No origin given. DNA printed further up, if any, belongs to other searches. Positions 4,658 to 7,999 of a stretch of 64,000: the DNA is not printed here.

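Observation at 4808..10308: Complete Type III R-M cassette inserted precisely between xdhA and xdhB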

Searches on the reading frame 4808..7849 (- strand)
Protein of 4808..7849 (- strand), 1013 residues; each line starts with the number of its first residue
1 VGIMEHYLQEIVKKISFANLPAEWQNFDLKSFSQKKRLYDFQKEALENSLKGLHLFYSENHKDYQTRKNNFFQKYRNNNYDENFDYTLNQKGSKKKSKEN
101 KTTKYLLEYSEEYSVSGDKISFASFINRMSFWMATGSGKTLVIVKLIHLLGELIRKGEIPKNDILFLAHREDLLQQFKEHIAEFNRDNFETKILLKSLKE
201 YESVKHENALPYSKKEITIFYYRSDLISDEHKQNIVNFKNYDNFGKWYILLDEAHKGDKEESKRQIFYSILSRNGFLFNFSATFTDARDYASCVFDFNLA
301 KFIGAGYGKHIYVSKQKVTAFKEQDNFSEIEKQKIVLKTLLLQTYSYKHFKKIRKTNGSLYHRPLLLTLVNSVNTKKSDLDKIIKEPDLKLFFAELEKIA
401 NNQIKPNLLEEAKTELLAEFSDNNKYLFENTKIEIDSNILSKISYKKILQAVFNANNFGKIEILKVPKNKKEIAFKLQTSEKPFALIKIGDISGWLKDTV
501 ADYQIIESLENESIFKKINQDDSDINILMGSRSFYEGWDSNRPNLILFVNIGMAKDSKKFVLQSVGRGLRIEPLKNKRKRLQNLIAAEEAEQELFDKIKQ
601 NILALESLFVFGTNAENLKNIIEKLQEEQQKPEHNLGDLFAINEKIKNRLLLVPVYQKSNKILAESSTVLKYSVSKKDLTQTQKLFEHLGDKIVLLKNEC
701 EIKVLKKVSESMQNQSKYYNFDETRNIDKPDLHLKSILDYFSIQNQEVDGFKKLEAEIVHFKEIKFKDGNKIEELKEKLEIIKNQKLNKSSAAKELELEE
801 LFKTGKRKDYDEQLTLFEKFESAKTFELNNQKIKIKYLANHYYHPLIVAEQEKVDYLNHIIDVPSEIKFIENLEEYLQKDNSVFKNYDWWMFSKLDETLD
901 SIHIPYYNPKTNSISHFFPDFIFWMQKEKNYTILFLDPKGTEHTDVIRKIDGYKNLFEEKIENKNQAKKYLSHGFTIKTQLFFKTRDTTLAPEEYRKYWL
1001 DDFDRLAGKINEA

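Call 3: search_protein_families(library=pfam, proteins=[window:4808-7849:-])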
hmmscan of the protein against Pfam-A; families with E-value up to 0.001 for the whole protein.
window:4808-7849:- (1013 aa): 3 families
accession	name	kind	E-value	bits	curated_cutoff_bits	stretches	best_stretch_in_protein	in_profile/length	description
PF04851.21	ResIII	-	4.4e-17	62.9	22.5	1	127-285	24-163/164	Type III restriction enzyme, res subunit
PF18766.7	SWI2_SNF2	-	2.1e-07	31.3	26.7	1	131-268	23-141/221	SWI2/SNF2 ATPase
PF00270.35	DEAD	-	2.8e-07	30.9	26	1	133-285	21-161/167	DEAD/DEAH box helicase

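Call 4: search_protein_families(library=ncbifam, proteins=[window:4808-7849:-])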
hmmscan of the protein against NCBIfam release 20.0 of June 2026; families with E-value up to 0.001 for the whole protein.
window:4808-7849:- (1013 aa): 0 families

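Call 8: search_protein_families(library=padloc, proteins=[window:4808-7849:-])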
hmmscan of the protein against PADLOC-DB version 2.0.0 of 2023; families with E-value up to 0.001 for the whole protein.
window:4808-7849:- (1013 aa): 1 family
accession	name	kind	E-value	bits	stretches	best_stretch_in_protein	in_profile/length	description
PDLC03654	REase_III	-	7.5e-26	88.1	3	292-636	381-701/1154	Type III restriction enzyme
